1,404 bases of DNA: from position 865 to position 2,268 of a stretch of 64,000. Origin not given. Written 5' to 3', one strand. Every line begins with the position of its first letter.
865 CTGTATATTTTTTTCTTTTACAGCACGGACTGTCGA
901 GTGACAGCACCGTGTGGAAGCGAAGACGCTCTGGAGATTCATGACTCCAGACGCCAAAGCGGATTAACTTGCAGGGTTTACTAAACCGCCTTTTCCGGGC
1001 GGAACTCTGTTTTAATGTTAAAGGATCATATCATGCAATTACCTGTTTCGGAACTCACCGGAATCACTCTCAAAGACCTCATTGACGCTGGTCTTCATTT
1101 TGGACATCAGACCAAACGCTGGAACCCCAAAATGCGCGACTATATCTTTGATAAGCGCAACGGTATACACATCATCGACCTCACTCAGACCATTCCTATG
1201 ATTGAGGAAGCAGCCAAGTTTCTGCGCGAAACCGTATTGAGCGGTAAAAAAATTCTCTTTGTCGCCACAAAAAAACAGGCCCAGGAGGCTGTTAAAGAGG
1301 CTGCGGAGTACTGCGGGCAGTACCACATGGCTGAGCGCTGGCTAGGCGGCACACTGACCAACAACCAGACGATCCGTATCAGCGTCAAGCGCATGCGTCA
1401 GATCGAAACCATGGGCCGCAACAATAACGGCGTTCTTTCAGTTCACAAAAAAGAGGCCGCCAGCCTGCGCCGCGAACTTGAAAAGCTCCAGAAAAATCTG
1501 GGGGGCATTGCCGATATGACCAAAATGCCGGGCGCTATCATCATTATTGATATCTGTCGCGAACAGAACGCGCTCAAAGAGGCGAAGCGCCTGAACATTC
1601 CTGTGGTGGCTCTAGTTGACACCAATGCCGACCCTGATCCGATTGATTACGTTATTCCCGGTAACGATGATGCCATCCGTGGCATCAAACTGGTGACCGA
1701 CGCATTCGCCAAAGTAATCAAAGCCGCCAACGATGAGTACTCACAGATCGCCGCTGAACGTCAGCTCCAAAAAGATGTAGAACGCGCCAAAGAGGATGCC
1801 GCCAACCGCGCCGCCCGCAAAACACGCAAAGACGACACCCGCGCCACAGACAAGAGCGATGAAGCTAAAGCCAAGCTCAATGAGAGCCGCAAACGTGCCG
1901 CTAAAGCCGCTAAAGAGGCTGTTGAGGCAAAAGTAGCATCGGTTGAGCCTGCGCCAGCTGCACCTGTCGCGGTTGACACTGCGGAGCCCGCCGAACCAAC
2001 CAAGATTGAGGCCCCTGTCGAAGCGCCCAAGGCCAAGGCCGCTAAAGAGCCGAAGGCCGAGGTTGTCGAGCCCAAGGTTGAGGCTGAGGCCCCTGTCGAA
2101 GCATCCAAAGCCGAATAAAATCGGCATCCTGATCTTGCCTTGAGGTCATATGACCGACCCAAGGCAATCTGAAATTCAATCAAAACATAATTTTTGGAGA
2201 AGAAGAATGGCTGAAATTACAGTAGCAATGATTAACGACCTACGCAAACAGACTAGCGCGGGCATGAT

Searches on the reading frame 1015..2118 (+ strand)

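Call 43: search_protein_families(library=pfam, proteins=[window:1015-2118:+], max_evalue=0.001)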
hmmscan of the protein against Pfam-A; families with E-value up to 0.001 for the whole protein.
window:1015-2118:+ (367 aa): 1 family
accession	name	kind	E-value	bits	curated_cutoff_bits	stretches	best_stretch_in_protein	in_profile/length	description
PF00318.25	Ribosomal_S2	-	6.9e-89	297.2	26.1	1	22-236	1-214/216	Ribosomal protein S2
